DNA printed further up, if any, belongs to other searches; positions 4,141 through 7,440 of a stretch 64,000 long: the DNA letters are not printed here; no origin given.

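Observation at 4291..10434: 2047-aa giant membrane protein coupling a polytopic domain of about 750 aa to a GH94-like glycoside phosphorylase module, with no glycosyltransferase domain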

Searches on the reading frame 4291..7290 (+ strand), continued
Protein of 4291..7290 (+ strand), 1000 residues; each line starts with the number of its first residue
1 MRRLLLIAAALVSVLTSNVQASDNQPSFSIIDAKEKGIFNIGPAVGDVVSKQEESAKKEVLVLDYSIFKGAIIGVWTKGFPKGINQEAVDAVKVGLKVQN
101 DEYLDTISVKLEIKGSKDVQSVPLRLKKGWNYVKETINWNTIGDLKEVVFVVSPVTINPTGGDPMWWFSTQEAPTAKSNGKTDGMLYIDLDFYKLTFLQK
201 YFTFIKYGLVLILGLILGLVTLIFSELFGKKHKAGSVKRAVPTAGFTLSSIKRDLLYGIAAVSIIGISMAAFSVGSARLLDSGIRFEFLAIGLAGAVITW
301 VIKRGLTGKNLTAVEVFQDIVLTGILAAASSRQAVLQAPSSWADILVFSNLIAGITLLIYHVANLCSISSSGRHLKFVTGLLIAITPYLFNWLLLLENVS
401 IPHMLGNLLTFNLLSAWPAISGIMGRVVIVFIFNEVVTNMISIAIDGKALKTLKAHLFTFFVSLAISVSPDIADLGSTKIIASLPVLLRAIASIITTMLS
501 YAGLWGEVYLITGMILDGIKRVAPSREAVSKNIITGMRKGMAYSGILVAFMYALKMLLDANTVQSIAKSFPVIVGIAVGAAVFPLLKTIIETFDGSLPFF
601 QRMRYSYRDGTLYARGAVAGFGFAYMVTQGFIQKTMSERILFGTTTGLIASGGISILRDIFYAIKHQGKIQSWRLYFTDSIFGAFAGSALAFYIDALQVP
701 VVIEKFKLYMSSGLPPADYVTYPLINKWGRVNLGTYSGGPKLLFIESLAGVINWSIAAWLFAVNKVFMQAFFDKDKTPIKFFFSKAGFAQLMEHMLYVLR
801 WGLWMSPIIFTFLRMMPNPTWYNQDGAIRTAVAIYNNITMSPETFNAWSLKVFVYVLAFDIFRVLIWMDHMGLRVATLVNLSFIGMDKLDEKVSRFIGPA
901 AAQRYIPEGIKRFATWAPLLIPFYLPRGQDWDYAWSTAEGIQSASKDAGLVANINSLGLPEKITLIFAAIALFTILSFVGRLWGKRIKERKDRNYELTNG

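Call 92: search_protein_families(library=pfam, proteins=[L005:1157-2485:+, L035:1197-3602:+, L020:8928-10199:+, L029:8696-12253:+, L041:22394-24400:+, L028:4841-7360:+], max_evalue=0.001)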
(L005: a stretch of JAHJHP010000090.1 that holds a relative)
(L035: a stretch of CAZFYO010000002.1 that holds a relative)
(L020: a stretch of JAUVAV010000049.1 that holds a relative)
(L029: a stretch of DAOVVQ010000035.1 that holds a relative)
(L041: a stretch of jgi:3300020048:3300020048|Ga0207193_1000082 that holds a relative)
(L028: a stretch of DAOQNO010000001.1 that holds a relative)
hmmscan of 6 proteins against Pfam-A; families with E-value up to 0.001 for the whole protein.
L005:1157-2485:+ (443 aa): 2 families
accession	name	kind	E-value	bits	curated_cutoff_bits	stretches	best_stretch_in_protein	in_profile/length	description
PF01547.30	SBP_bac_1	-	1.2e-44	154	26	1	58-353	3-307/307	Bacterial extracellular solute-binding protein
PF13416.11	SBP_bac_8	-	2.6e-33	116.4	27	1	69-381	5-278/279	Bacterial extracellular solute-binding protein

L035:1197-3602:+ (802 aa): 3 families
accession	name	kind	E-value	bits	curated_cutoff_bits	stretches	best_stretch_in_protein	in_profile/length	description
PF01547.30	SBP_bac_1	-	8e-47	161.1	26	1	87-363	15-306/307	Bacterial extracellular solute-binding protein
PF13416.11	SBP_bac_8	-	3.9e-41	142.1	27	1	86-388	2-274/279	Bacterial extracellular solute-binding protein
PF00528.27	BPD_transp_1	-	1.3e-16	61.3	26.4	1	594-787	3-173/184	Binding-protein-dependent transport system inner membrane component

L020:8928-10199:+ (424 aa): 2 families
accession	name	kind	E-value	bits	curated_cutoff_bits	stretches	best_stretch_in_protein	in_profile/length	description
PF01547.30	SBP_bac_1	-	3.8e-48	165.5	26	1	50-337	9-306/307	Bacterial extracellular solute-binding protein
PF13416.11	SBP_bac_8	-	1.2e-41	143.8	27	1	54-365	2-277/279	Bacterial extracellular solute-binding protein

L029:8696-12253:+ (1186 aa): 1 family
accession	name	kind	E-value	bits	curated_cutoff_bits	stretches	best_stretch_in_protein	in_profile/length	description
PF03629.24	SASA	-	3.4e-15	56.7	24.8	1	119-390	2-223/226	Carbohydrate esterase, sialic acid-specific acetylesterase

L041:22394-24400:+ (669 aa): 0 families

L028:4841-7360:+ (840 aa): 3 families
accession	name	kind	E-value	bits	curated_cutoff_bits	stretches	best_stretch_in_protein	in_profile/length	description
PF01547.30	SBP_bac_1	-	8.6e-47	161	26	1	127-405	11-306/307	Bacterial extracellular solute-binding protein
PF13416.11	SBP_bac_8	-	1.4e-40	140.3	27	1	129-432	2-276/279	Bacterial extracellular solute-binding protein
PF00528.27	BPD_transp_1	-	2.1e-17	63.9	26.4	1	632-824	4-173/184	Binding-protein-dependent transport system inner membrane component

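Call 96: list_cluster_members(proteins=[P0159, P0030, P0231, P0246, P0253, P0258, P0261, P0272, P0197, P0204])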
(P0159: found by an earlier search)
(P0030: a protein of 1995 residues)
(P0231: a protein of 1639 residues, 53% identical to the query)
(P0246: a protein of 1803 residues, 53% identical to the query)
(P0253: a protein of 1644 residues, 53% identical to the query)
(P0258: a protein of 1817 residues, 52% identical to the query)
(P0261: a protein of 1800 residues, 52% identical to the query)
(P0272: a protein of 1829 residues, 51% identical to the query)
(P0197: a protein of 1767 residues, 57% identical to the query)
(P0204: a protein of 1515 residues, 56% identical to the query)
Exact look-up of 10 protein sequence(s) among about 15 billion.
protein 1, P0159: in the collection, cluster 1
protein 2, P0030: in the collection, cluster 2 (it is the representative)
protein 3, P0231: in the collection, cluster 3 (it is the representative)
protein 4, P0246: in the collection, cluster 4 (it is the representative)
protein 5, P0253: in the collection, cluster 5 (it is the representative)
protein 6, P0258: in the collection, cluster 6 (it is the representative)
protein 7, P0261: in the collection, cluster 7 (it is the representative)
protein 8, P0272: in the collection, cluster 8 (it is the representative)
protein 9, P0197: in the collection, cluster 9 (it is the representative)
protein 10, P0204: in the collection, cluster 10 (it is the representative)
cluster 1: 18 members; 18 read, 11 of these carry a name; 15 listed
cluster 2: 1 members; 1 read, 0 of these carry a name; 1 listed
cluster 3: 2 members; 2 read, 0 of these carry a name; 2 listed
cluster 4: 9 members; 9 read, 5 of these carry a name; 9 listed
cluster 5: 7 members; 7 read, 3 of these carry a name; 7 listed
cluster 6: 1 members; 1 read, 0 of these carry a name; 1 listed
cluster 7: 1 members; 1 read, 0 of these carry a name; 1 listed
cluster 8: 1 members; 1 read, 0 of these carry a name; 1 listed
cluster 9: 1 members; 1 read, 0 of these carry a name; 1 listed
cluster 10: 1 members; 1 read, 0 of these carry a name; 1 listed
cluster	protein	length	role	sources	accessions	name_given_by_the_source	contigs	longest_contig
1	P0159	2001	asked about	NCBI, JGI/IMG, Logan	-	cyclic beta-1,2-glucan synthetase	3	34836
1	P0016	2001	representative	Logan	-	-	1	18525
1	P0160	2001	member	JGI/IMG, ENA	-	cyclic beta-1,2-glucan synthetase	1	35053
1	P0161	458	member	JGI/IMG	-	cyclic beta-1,2-glucan synthetase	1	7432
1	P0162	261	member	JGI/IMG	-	cyclic beta-1,2-glucan synthetase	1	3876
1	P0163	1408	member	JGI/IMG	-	cyclic beta-1,2-glucan synthetase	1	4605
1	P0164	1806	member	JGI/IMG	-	cyclic beta-1,2-glucan synthetase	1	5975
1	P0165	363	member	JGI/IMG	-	hypothetical protein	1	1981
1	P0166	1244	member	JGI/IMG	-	cyclic beta-1,2-glucan synthetase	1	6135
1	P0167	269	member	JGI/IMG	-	cyclic beta-1,2-glucan synthetase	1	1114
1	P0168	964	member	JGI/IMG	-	cyclic beta-1,2-glucan synthetase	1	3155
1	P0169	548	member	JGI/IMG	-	cyclic beta-1,2-glucan synthetase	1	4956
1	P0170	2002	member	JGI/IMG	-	-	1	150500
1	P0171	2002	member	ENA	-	-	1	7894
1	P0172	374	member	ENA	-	-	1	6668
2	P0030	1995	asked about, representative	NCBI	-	-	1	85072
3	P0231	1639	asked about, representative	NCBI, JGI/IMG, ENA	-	-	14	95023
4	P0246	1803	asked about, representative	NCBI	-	-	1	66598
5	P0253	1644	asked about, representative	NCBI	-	-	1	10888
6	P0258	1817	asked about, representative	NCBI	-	-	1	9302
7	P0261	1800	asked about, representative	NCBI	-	-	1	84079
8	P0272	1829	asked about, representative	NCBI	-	-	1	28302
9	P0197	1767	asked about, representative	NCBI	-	-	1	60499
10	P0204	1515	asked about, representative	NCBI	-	-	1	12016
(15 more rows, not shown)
